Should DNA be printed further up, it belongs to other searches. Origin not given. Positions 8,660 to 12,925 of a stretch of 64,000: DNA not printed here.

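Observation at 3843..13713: Four translation-initiation-factor genes in a row (eIF5 - eIF3L - eIF3A - eIF2beta)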

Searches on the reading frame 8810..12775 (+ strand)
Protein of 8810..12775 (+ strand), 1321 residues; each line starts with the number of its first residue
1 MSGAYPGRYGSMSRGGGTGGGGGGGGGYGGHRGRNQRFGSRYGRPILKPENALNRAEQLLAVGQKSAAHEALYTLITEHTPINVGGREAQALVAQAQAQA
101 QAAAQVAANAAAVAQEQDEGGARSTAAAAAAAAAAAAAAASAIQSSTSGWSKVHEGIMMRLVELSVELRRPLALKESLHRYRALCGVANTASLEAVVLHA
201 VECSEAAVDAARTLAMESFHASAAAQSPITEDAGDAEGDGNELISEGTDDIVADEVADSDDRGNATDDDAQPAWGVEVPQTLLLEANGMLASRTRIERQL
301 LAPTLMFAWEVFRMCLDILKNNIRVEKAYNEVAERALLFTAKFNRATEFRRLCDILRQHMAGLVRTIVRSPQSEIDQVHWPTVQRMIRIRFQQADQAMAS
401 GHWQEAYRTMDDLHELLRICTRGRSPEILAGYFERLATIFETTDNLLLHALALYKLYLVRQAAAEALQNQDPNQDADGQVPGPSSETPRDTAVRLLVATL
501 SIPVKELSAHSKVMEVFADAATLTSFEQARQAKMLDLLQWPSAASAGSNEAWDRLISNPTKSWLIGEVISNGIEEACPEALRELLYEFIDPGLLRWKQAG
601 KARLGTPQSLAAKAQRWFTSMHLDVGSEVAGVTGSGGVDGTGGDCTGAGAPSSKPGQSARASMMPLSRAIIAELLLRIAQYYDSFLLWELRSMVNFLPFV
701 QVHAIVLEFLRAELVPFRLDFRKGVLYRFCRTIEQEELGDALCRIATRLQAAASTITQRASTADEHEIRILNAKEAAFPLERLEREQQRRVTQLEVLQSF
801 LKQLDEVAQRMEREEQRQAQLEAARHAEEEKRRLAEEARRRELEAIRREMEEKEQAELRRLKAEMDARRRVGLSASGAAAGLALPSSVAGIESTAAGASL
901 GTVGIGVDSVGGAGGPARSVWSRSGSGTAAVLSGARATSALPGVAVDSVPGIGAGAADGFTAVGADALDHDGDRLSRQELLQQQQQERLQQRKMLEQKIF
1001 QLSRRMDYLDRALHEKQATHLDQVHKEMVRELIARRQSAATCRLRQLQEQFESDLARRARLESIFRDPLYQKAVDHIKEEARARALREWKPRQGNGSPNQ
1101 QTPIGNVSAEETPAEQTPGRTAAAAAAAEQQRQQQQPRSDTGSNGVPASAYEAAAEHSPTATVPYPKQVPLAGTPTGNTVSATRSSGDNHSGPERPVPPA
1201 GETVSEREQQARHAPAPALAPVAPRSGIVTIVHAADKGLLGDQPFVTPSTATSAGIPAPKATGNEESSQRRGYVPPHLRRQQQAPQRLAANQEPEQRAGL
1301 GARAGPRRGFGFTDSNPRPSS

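Call 3: search_protein_families(library=pfam, proteins=[window:8810-12775:+])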
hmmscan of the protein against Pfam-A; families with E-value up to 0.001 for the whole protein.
window:8810-12775:+ (1321 aa): 1 family
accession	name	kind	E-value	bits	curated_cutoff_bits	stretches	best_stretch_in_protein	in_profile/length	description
PF22591.2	eIF3a_PCI_TPR-like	-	4.6e-70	237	27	2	259-541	103-352/390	eIF3a, PCI domain, TPR-like region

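Call 68: search_solved_structures(query=window:8810-12775:+, max_evalue=0.00001)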
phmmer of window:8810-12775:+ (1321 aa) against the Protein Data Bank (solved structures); distinct sequences matched with E-value up to 0.00001: 12.
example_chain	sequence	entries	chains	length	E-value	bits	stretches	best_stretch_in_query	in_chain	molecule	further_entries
3j8b_A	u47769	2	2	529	2.1e-46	161.5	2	275-467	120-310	Eukaryotic translation initiation factor 3 subunit A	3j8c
6zon_A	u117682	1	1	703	2.2e-45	158.2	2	274-467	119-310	Eukaryotic translation initiation factor 3 subunit A,Eukaryotic translation initiation fac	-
6zvj_A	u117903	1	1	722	3.7e-44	154.1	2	274-467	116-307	Eukaryotic translation initiation factor 3 subunit A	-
6ybt_u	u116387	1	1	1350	1.6e-40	142.1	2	275-467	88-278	Eukaryotic translation initiation factor 3 subunit A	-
6yam_y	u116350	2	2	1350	1.9e-40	141.8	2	275-467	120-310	Eukaryotic translation initiation factor 3 subunit A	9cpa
5a5t_A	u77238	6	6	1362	1.9e-40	141.8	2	275-467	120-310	EUKARYOTIC TRANSLATION INITIATION FACTOR 3 SUBUNIT A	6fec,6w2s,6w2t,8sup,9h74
28zx_a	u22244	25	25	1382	1.9e-40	141.8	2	275-467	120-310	Eukaryotic translation initiation factor 3 subunit A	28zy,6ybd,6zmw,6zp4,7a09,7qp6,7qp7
4u1d_C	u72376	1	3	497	1.3e-35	125.8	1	254-461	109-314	Eukaryotic translation initiation factor 3 subunit A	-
3jap_o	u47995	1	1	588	3.8e-35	124.3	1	254-461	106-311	eIF3a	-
6gsm_o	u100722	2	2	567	1.3e-34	122.5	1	255-461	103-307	Eukaryotic translation initiation factor 3 subunit A,Eukaryotic translation initiation fac | Eukaryotic translation initiation factor 3 subunit A,eIF3a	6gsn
4uer_a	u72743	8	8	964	1.2e-29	106.1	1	254-461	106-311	EIF3A | Eukaryotic translation initiation factor 3 subunit A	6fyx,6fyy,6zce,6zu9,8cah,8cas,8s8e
4u1c_A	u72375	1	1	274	3.2e-11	45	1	376-461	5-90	Eukaryotic translation initiation factor 3 subunit A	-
